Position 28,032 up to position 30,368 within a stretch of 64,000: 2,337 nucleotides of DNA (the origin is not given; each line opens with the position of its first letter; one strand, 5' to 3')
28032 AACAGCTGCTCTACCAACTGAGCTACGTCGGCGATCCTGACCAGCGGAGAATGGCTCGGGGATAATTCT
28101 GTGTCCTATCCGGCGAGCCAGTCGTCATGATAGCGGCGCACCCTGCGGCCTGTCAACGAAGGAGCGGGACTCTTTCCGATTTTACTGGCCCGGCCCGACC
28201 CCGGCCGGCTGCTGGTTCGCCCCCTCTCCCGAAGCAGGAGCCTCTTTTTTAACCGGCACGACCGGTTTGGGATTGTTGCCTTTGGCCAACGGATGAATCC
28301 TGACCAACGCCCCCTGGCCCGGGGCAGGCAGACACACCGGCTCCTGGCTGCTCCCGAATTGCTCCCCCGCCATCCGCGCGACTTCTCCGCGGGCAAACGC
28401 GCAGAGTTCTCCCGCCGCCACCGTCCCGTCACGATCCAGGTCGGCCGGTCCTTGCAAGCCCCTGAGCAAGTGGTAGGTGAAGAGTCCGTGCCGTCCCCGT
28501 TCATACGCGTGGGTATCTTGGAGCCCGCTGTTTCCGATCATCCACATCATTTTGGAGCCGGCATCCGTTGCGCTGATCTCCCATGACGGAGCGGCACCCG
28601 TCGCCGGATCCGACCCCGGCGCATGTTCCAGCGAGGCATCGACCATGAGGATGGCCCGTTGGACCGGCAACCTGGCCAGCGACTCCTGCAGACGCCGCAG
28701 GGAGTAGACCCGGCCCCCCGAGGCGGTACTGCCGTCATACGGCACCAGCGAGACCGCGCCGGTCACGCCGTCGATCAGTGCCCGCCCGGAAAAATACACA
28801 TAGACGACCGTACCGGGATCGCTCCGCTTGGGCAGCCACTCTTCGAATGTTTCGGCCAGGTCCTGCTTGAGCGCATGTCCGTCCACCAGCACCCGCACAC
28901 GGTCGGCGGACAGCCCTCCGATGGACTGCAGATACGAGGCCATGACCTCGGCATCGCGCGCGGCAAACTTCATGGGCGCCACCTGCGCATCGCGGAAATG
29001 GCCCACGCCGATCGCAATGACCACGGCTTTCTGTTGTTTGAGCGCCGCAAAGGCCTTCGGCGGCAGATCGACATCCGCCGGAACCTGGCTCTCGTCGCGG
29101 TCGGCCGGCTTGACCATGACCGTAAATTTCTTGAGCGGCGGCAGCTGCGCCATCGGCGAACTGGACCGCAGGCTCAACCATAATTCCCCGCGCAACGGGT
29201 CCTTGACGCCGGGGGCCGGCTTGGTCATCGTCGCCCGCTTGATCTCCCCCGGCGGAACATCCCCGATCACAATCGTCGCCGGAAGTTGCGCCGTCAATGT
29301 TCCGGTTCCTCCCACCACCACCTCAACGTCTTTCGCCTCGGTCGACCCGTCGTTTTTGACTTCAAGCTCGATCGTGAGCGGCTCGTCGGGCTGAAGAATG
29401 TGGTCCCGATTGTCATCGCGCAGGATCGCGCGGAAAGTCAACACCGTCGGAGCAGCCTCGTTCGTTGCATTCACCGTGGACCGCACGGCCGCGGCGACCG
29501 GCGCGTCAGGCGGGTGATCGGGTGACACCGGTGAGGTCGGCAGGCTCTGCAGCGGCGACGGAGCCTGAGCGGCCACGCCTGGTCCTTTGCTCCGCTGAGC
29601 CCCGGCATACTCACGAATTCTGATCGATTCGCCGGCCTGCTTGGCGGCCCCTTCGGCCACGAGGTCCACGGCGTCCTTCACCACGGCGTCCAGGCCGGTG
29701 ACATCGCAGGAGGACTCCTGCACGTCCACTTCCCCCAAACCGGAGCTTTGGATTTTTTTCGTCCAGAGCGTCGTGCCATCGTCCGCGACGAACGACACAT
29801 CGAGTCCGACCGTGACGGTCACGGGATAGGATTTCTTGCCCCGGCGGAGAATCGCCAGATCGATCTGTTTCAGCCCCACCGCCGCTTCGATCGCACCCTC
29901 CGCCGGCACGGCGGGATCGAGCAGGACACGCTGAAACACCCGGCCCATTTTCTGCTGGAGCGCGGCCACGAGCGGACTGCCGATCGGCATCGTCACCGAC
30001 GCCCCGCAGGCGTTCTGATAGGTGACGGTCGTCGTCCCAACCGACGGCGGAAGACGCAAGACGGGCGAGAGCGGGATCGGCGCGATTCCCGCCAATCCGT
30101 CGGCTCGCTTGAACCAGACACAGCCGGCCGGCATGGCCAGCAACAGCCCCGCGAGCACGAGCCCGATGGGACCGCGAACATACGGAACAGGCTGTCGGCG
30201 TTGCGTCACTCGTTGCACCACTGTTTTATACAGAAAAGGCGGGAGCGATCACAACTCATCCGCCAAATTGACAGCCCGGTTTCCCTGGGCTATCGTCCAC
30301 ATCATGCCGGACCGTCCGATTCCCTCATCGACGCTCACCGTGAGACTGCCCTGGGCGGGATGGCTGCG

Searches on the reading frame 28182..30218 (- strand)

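Call 34: search_protein_families(library=pfam, proteins=[window:28182-30218:-], max_evalue=0.001)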
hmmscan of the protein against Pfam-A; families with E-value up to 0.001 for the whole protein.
window:28182-30218:- (678 aa): 1 family
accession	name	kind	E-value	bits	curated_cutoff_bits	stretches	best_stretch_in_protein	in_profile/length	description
PF00656.27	Peptidase_C14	-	2.3e-06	27.9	21.4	1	399-627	3-221/233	Caspase domain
